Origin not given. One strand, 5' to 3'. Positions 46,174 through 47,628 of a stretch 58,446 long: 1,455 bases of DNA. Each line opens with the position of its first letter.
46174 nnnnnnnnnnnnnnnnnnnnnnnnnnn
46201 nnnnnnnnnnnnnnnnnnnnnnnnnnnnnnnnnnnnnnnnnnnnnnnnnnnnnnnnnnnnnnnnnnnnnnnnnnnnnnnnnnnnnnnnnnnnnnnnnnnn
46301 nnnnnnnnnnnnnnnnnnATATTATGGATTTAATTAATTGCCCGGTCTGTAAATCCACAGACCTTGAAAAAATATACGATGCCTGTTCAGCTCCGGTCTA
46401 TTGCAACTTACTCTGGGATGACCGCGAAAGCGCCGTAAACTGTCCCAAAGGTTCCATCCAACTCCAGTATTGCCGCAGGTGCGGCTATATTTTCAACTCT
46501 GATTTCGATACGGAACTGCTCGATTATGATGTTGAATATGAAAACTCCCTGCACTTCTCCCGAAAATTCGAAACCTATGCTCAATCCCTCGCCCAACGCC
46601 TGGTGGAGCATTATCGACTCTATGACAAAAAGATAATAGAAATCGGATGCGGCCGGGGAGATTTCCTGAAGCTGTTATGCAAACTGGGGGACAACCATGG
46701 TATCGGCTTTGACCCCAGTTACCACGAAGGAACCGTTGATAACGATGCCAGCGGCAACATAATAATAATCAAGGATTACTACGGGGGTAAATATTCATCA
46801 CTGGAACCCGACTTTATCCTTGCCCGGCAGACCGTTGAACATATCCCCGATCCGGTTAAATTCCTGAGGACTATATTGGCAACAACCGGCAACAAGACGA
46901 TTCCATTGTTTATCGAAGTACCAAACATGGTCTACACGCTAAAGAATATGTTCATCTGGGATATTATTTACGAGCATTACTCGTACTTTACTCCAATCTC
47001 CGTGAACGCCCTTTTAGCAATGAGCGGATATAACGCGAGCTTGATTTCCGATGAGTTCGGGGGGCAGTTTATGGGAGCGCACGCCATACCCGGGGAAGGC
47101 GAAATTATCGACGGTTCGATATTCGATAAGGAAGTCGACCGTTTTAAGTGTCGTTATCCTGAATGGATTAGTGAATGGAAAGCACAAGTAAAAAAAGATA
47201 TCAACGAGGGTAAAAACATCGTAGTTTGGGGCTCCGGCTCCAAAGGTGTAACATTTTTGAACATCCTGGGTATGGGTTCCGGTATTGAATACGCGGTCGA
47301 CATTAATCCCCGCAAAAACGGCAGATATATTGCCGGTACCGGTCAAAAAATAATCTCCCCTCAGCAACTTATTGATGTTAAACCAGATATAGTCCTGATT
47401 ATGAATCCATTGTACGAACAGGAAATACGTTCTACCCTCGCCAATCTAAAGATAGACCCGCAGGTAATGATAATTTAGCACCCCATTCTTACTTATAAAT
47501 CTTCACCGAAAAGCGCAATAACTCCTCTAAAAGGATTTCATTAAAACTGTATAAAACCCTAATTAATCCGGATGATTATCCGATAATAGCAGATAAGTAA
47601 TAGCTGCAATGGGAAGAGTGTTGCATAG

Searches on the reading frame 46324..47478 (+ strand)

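Call 17: search_protein_families(library=pfam, proteins=[window:46324-47478:+], max_evalue=0.001)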
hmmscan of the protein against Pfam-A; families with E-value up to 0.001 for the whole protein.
window:46324-47478:+ (384 aa): 3 families
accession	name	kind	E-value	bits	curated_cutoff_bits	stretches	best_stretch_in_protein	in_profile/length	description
PF08484.17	Methyltransf_14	-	6.2e-16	59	23.5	1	283-374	55-147/160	C-methyltransferase C-terminal domain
PF13489.12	Methyltransf_23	-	2.8e-15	56.9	27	1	86-237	9-160/164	Methyltransferase domain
PF08241.18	Methyltransf_11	-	9.3e-05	23.4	21.2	1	106-184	2-83/95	Methyltransferase domain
